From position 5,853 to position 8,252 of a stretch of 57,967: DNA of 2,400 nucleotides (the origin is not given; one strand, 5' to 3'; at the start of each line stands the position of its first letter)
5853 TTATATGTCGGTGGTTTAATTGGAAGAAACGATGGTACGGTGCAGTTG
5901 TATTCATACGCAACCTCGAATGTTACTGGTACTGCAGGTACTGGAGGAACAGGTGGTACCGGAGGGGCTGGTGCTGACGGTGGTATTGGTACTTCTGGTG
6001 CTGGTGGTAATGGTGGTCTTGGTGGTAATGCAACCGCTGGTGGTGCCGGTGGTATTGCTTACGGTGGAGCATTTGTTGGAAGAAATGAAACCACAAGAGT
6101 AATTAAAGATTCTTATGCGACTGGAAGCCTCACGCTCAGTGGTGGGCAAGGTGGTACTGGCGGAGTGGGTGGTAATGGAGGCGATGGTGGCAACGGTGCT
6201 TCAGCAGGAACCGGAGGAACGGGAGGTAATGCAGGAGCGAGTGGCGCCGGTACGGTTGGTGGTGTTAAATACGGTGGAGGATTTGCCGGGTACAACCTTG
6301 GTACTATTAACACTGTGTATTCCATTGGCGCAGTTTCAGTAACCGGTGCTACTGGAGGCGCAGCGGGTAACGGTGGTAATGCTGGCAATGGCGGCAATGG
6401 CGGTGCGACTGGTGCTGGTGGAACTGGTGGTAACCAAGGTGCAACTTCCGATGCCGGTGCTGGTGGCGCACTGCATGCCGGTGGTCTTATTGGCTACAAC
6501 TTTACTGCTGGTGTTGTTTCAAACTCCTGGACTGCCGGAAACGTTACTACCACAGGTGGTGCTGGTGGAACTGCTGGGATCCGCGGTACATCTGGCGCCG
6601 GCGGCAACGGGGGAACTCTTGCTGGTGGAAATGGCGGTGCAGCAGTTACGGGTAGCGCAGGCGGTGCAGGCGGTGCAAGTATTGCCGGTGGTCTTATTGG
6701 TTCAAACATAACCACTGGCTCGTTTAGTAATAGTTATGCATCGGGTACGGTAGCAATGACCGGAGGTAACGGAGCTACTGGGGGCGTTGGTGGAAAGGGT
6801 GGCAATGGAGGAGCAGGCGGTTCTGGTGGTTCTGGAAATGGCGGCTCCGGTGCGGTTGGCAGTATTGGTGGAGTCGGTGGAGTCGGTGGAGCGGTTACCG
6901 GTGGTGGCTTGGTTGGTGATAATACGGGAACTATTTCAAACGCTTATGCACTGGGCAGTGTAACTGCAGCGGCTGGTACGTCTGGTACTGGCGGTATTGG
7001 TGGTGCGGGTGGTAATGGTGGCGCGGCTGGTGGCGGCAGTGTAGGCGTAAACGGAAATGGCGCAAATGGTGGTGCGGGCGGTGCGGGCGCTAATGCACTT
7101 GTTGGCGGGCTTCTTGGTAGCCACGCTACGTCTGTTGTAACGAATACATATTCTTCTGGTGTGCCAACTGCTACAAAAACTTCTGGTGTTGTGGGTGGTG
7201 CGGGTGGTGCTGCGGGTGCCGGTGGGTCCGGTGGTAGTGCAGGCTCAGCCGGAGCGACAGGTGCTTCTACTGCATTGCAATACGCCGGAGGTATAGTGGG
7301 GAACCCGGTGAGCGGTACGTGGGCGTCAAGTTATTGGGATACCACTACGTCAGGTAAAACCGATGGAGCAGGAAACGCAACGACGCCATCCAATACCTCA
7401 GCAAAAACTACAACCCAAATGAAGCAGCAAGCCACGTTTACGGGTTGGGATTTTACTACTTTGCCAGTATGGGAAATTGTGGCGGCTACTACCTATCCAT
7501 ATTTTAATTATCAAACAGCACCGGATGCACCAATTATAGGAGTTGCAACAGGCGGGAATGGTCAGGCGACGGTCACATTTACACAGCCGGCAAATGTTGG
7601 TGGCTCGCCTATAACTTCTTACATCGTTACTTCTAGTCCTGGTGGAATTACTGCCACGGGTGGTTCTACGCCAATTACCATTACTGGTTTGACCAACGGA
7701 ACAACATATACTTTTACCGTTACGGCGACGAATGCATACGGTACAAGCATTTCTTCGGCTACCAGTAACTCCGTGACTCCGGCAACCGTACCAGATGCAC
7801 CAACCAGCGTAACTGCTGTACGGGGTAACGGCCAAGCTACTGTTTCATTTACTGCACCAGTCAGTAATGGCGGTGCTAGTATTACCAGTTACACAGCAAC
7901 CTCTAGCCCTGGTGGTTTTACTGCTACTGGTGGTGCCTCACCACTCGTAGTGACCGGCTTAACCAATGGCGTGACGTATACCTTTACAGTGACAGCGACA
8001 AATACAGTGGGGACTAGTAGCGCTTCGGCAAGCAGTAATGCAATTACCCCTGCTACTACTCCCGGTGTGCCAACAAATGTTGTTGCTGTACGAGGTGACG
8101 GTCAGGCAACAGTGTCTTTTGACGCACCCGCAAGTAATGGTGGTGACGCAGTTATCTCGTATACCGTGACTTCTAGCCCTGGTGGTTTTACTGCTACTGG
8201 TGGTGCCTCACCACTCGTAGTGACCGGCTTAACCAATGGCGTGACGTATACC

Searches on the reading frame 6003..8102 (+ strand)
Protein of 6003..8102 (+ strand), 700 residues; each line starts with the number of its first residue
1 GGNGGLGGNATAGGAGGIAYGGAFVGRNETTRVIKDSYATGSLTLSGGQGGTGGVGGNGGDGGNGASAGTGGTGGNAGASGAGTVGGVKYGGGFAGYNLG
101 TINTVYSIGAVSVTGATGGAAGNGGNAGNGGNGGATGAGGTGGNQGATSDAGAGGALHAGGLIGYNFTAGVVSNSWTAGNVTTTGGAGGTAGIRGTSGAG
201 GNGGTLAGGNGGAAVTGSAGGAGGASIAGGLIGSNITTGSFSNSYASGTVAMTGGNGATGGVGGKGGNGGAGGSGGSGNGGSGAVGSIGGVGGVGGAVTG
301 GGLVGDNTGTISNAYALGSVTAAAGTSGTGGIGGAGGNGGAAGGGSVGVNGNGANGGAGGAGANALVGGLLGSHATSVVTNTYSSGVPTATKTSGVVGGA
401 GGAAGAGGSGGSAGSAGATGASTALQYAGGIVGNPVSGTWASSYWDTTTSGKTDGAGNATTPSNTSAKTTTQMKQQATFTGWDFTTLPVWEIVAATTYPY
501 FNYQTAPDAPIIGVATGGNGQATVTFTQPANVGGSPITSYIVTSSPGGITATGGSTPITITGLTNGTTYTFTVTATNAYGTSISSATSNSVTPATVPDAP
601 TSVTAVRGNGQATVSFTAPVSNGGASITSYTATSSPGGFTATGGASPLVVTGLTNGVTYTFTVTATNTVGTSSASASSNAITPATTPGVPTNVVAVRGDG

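Call 43: search_protein_families(library=pfam, proteins=[window:6003-8102:+], max_evalue=0.01)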
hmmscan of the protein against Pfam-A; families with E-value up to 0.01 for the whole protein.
window:6003-8102:+ (700 aa): 2 families
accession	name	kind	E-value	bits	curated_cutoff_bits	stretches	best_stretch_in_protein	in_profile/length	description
PF00041.27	fn3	-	5.7e-17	62.1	25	2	520-588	14-81/84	Fibronectin type III domain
PF25059.1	FN3_DSCAM-DSCAML_C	-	3.4e-06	27.7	39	0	556-586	45-75/89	DSCAM/DSCAML C-terminal Fn3-like domain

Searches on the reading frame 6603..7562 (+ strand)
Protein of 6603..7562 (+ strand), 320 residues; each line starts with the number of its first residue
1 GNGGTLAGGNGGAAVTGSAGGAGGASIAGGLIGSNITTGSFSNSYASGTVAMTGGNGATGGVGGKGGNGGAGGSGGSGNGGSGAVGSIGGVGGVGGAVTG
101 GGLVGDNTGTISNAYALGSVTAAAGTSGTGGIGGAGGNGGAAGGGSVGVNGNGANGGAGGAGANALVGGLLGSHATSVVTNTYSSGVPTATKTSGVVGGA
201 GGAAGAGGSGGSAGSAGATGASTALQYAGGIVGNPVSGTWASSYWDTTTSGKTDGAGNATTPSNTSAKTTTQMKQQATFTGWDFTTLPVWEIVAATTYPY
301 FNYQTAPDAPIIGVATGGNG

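Call 84: search_protein_families(library=pfam, proteins=[window:6603-7562:+], max_evalue=10)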
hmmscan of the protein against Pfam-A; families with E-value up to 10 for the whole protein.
window:6603-7562:+ (320 aa): 1 family
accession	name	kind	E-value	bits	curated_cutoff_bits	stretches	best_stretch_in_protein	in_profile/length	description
PF07581.17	Glug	-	0.0015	19.2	20.5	2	24-50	1-27/28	The GLUG motif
